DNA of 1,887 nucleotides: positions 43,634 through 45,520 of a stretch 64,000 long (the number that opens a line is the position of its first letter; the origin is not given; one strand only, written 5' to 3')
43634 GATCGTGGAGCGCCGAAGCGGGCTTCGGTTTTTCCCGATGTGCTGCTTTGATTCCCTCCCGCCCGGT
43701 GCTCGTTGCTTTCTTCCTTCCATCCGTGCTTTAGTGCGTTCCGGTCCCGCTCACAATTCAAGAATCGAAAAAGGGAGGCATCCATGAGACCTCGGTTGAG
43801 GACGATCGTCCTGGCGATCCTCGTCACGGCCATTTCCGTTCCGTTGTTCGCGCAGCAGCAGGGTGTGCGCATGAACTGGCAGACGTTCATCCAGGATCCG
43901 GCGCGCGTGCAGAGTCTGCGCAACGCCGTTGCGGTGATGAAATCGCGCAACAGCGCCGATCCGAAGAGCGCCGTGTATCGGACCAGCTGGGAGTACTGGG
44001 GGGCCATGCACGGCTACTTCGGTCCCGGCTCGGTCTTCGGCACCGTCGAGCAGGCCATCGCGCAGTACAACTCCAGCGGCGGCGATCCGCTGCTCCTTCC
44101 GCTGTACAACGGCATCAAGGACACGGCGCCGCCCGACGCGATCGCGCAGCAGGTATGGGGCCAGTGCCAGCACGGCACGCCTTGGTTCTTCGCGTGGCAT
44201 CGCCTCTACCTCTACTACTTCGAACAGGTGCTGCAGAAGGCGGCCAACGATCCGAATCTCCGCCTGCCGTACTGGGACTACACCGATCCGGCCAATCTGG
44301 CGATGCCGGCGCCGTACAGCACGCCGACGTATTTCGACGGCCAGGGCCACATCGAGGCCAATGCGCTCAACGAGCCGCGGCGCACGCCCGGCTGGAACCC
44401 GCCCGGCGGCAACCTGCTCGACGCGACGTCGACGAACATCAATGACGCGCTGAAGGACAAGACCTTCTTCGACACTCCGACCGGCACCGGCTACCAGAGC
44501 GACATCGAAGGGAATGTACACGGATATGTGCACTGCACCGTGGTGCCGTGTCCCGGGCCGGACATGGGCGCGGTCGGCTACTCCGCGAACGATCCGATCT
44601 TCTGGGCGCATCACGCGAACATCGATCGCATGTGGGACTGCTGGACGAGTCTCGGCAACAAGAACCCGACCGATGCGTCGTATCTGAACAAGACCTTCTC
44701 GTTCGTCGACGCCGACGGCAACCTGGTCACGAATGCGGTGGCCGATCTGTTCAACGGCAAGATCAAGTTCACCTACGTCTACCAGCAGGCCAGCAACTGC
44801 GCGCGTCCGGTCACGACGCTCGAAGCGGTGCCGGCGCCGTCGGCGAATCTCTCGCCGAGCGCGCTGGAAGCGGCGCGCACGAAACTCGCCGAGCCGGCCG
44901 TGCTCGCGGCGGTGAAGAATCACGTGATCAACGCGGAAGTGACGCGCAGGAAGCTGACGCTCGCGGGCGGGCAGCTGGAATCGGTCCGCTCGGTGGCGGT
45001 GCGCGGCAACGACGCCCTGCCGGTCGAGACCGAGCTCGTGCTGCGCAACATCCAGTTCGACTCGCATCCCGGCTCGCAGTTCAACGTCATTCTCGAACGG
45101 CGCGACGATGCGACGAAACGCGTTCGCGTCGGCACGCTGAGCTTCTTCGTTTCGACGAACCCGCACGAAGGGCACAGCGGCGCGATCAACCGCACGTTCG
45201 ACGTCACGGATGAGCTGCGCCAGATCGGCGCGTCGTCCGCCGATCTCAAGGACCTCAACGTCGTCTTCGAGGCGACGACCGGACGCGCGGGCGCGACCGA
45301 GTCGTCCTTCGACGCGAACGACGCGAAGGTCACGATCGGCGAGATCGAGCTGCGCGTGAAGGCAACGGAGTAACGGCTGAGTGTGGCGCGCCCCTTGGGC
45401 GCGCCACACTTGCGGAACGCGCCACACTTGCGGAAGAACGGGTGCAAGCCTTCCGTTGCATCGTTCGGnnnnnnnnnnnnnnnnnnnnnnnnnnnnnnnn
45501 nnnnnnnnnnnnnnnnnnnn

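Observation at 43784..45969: Secreted tyrosinase followed by a free-standing, recently duplicated copy of its own C-terminal 'lid' domain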

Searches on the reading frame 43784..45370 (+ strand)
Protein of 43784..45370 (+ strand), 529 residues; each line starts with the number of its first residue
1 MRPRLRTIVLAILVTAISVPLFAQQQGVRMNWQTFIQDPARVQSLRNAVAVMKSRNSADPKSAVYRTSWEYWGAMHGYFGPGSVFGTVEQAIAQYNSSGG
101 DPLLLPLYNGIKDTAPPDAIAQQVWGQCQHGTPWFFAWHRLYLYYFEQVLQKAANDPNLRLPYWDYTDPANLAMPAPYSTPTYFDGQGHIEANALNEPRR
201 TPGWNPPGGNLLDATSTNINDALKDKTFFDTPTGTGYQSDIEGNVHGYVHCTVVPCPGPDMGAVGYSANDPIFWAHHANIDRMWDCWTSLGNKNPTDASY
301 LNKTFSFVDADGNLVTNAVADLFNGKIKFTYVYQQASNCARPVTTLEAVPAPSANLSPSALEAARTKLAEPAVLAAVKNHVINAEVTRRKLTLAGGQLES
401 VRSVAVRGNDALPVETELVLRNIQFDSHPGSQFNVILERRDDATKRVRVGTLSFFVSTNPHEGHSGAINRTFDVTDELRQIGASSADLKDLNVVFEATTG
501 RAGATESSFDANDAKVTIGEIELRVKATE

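Call 5: search_protein_families(library=pfam, proteins=[window:43784-45370:+], max_evalue=0.01)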
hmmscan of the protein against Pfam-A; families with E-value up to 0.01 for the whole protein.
window:43784-45370:+ (529 aa): 2 families
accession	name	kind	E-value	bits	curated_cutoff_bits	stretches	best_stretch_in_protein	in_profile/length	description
PF00264.25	Tyrosinase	-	1.1e-32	114.6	22.6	2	117-197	22-90/214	Common central domain of tyrosinase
PF12142.13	PPO1_DWL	-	0.00032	20.8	20.8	1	295-337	2-43/52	Polyphenol oxidase middle domain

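Call 6: search_protein_families(library=ncbifam, proteins=[window:43784-45370:+], max_evalue=0.01)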
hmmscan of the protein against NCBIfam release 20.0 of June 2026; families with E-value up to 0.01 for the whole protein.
window:43784-45370:+ (529 aa): 2 families
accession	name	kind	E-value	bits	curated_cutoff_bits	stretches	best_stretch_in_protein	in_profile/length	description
NF047834.1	TyrosinaseMelC2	equivalog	4.5e-17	62.2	450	2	233-301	173-236/272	tyrosinase MelC2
NF041220.1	BagH_FevF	exception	3.8e-12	45.9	630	2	125-188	56-112/305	bagremycin/ferroverdin biosynthesis o-aminophenol oxidase BagH/FevF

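Call 13: find_homologous_proteins(query=window:43784-45370:+, max_evalue=1e-10)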
Query window:43784-45370:+ (529 aa): 628 proteins with E <= 1e-10 among 8000 candidates; the best 120 are listed.
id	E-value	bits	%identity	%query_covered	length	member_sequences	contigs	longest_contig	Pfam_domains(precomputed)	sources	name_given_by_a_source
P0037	0.0e+0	1231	100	100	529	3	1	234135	PF00264.26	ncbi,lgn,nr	ncbi:MAG TPA: tyrosinase family protein [Thermoanaerobaculia bacterium]|nr:tyrosinase family protein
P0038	0.0e+0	1048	84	100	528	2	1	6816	PF00264.26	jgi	-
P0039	0.0e+0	1036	82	100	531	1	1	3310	PF00264.26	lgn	-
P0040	0.0e+0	1013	82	100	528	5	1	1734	PF00264.26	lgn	-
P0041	0.0e+0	1010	81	100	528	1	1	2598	PF00264.26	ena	-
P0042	8.1e-298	1006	81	100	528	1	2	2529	PF00264.26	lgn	-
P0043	7.9e-297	1003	81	100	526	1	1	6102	PF00264.26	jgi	jgi:hypothetical protein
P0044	1.6e-296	1002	81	100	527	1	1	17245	PF00264.26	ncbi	-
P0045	8.3e-295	996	80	100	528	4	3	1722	PF00264.26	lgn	-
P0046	1.8e-293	992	81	100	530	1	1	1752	PF00264.26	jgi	jgi:Common central domain of tyrosinase/Polyphenol oxidase middle domain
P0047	4.4e-293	991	81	100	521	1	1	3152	PF00264.26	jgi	-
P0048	1.3e-291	986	80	100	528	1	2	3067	PF00264.26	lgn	-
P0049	9.0e-289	976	78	100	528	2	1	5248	PF00264.26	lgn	-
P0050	5.6e-288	974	80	99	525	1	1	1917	PF00264.26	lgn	-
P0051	6.5e-287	970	79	100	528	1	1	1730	PF00264.26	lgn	-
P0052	6.7e-286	967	78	100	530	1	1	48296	PF00264.26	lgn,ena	-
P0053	1.7e-285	966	78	100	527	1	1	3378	PF00264.26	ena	-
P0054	1.2e-284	963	79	99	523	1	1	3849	PF00264.26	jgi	jgi:hypothetical protein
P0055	2.4e-284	962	78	100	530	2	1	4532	PF00264.26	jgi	jgi:Common central domain of tyrosinase/Polyphenol oxidase middle domain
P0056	2.5e-278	942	78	100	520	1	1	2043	PF00264.26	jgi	jgi:hypothetical protein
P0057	6.0e-277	937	76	100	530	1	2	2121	PF00264.26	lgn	-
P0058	9.9e-274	927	74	100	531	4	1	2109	PF00264.26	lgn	-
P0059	1.0e-264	897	72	100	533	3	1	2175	PF00264.26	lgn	-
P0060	1.7e-245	834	70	100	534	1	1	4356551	PF00264.26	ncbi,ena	-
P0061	1.7e-245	834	69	100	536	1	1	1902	PF00264.26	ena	-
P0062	4.8e-239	812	73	87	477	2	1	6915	PF00264.26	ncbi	ncbi:MAG TPA: tyrosinase family protein, partial [Thermoanaerobaculia bacterium]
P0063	7.9e-238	808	68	100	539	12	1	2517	PF00264.26,PF12142.14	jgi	-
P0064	4.4e-230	783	65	100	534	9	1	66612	PF00264.26,PF12142.14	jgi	jgi:tyrosinase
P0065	1.9e-229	781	69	95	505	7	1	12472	PF00264.26,PF12142.14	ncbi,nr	ncbi:MAG TPA: tyrosinase family protein [Thermoanaerobaculia bacterium]|nr:tyrosinase family protein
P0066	3.6e-222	757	64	99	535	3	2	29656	PF00264.26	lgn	-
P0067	1.1e-218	745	64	99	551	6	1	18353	PF00264.26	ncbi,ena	ncbi:MAG TPA: tyrosinase family protein [Thermoanaerobaculia bacterium]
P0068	2.0e-218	744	62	98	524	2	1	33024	PF00264.26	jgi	-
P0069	5.1e-216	736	61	99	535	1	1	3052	PF00264.26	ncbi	-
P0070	7.2e-191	653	81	67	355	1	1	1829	PF00264.26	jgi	jgi:hypothetical protein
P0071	1.0e-189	650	80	67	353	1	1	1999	PF00264.26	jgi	jgi:hypothetical protein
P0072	1.1e-179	616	77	67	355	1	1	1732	PF00264.26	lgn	-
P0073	5.7e-166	571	51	98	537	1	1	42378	PF00264.26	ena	-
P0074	1.1e-160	554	51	99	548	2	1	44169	PF00264.26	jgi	jgi:hypothetical protein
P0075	1.6e-160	553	49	99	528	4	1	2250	PF00264.26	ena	-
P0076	3.7e-160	552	49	99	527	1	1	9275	PF00264.26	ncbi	-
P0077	3.7e-159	549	50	99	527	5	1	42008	PF25271.2,PF00264.26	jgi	jgi:hypothetical protein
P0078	4.3e-159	549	51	95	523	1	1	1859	PF00264.26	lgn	-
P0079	6.4e-159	548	50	100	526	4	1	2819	PF25271.2,PF00264.26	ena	-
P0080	1.7e-158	547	49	99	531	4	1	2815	PF00264.26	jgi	jgi:hypothetical protein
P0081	7.1e-157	541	51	95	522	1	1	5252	PF00264.26,PF12143.15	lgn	-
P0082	2.5e-155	536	51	96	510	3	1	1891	PF00264.26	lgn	-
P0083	2.0e-153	530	50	99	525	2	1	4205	PF00264.26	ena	-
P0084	2.9e-153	529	48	99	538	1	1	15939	PF00264.26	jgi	jgi:hypothetical protein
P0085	2.2e-152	526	50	99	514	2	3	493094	PF00264.26,PF12142.14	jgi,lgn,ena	-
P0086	2.5e-152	526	48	99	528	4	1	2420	PF00264.26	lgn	-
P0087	7.5e-152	525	49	100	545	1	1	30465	PF00264.26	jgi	jgi:hypothetical protein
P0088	1.2e-151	524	51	99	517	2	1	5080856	PF00264.26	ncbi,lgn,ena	-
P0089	1.7e-151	524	49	96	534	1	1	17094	PF25271.2,PF00264.26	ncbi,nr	ncbi:MAG TPA: tyrosinase family protein [Thermoanaerobaculia bacterium]|nr:tyrosinase family protein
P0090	6.0e-151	522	47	98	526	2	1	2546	PF00264.26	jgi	jgi:hypothetical protein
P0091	6.9e-150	518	50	95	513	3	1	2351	PF00264.26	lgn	-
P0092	1.4e-149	517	49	99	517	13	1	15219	PF00264.26,PF12142.14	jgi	jgi:hypothetical protein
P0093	2.2e-149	516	49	97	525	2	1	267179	PF00264.26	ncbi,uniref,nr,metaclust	ncbi:tyrosinase family protein [Andreprevotia chitinilytica]|uniref:tyrosinase family protein n=1 Ta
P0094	7.1e-148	512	49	98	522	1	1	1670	PF00264.26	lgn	-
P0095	1.0e-147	511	49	98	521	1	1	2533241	PF00264.26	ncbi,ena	-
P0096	2.9e-147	510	49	98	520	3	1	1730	PF00264.26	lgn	-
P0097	7.8e-147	508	49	98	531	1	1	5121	PF00264.26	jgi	jgi:hypothetical protein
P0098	8.6e-147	508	48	99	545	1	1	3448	PF00264.26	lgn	-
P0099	1.2e-146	507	48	99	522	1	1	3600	PF00264.26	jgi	jgi:hypothetical protein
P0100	1.5e-146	507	49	98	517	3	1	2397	PF00264.26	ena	-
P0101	2.1e-146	507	46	98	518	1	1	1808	PF00264.26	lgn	-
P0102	5.8e-146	505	47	99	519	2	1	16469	PF00264.26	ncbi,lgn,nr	ncbi:MAG: tyrosinase family protein [Acidobacteriota bacterium]|nr:tyrosinase family protein [Acidob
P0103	1.9e-145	504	49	95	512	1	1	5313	PF00264.26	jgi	jgi:hypothetical protein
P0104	3.0e-145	503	49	98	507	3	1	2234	PF00264.26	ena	-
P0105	1.1e-144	501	50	95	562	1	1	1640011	PF25271.2,PF00264.26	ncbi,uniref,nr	ncbi:tyrosinase family protein [Nitrospirillum sp. BR 11163]|uniref:tyrosinase family protein n=1 Ta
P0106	2.2e-144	500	47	94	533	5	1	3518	PF00264.26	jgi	jgi:hypothetical protein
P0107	3.5e-144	499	49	95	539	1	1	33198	PF00264.26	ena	-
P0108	1.0e-143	498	48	98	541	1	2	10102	PF00264.26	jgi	jgi:hypothetical protein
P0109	1.1e-143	498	47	98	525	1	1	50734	PF00264.26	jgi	jgi:hypothetical protein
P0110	1.1e-143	498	48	98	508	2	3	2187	PF00264.26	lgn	-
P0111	2.5e-143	497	48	98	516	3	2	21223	PF00264.26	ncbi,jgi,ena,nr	ncbi:MAG TPA: tyrosinase family protein [Thermoanaerobaculia bacterium]|nr:tyrosinase family protein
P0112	9.6e-143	495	48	98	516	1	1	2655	PF00264.26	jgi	jgi:hypothetical protein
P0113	1.0e-142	495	47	98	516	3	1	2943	PF00264.26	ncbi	ncbi:MAG: tyrosinase family protein [Thermoanaerobaculia bacterium]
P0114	1.2e-142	494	48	95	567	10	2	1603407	PF25271.2,PF00264.26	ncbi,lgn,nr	ncbi:tyrosinase family protein [Nitrospirillum viridazoti]|nr:tyrosinase family protein [Nitrospiril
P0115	1.5e-142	494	48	98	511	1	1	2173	PF00264.26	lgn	-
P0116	1.7e-142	494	47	99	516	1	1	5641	PF00264.26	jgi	jgi:hypothetical protein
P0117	2.2e-142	493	48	99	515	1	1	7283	PF00264.26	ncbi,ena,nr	ncbi:MAG TPA: tyrosinase family protein [Thermoanaerobaculia bacterium]|nr:tyrosinase family protein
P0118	3.1e-142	493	47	98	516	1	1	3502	PF00264.26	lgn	-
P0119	3.2e-142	493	47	99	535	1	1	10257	PF00264.26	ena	-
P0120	3.8e-142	493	47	99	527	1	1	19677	PF00264.26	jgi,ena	-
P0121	4.7e-142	492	47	98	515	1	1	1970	PF00264.26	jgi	jgi:hypothetical protein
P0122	8.2e-142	492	48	95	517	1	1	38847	PF00264.26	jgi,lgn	jgi:hypothetical protein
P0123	9.5e-142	491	47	95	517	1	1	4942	PF00264.26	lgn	-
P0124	1.1e-141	491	49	94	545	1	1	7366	PF25271.2,PF00264.26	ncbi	ncbi:MAG: tyrosinase family protein [Burkholderiaceae bacterium]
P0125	2.3e-141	490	47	99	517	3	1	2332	PF00264.26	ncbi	-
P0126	2.9e-141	490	46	100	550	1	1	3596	PF00264.26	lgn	-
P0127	4.1e-141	489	47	98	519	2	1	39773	PF00264.26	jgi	jgi:hypothetical protein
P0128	9.0e-141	488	47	97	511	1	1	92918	PF00264.26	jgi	jgi:Common central domain of tyrosinase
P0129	2.2e-140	487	46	99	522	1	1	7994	PF00264.26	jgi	jgi:Common central domain of tyrosinase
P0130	2.5e-140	487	49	94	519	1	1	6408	PF00264.26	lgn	-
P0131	3.3e-140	486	47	98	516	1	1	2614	PF00264.26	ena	-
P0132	3.7e-140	486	47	98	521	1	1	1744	PF00264.26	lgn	-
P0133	4.3e-140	486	46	95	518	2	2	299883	PF00264.26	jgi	jgi:hypothetical protein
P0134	5.4e-140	486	46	99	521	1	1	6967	PF00264.26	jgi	jgi:hypothetical protein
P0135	7.1e-140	485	47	98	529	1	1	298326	PF00264.26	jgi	jgi:hypothetical protein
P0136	9.7e-140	485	48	95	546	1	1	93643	PF00264.26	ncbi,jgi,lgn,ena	jgi:hypothetical protein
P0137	4.4e-139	483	47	99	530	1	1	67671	PF00264.26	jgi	jgi:hypothetical protein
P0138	7.7e-139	482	46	95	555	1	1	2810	PF25271.2,PF00264.26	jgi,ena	jgi:hypothetical protein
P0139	1.1e-138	481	47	99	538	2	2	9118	PF00264.26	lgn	-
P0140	2.1e-138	480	47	97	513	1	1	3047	PF00264.26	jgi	jgi:Common central domain of tyrosinase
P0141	7.2e-138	479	45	99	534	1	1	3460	PF00264.26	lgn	-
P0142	3.1e-137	476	45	99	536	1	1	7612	PF25271.2,PF00264.26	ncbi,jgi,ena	jgi:hypothetical protein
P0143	5.0e-137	476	46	97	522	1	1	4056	PF00264.26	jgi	jgi:hypothetical protein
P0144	7.2e-137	475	45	99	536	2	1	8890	PF00264.26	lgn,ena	-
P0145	2.4e-136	473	46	98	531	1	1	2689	PF00264.26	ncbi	ncbi:MAG: tyrosinase family protein [Acidobacteriota bacterium]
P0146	4.9e-136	472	46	100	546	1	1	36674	PF25271.2,PF00264.26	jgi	jgi:hypothetical protein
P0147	6.6e-136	472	50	89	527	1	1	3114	PF00264.26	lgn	-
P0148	7.2e-136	472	46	99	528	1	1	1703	PF00264.26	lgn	-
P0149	1.3e-135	471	47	95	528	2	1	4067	PF00264.26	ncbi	-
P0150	2.5e-135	470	45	99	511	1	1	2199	PF00264.26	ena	-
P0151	1.1e-134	468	45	99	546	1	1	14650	PF25271.2,PF00264.26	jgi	jgi:hypothetical protein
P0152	3.4e-133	463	45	98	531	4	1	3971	PF00264.26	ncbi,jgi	ncbi:MAG: hypothetical protein RLZZ123_2828 [Pseudomonadota bacterium]|jgi:hypothetical protein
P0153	4.4e-133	463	45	99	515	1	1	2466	PF00264.26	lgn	-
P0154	1.4e-132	461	46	95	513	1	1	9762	PF00264.26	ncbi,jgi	ncbi:MAG TPA: tyrosinase family protein [Thermoanaerobaculia bacterium]|jgi:hypothetical protein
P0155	5.4e-132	459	45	98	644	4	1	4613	PF25271.2,PF00264.26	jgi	jgi:hypothetical protein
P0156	1.3e-129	451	61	64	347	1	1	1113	PF00264.26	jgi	jgi:hypothetical protein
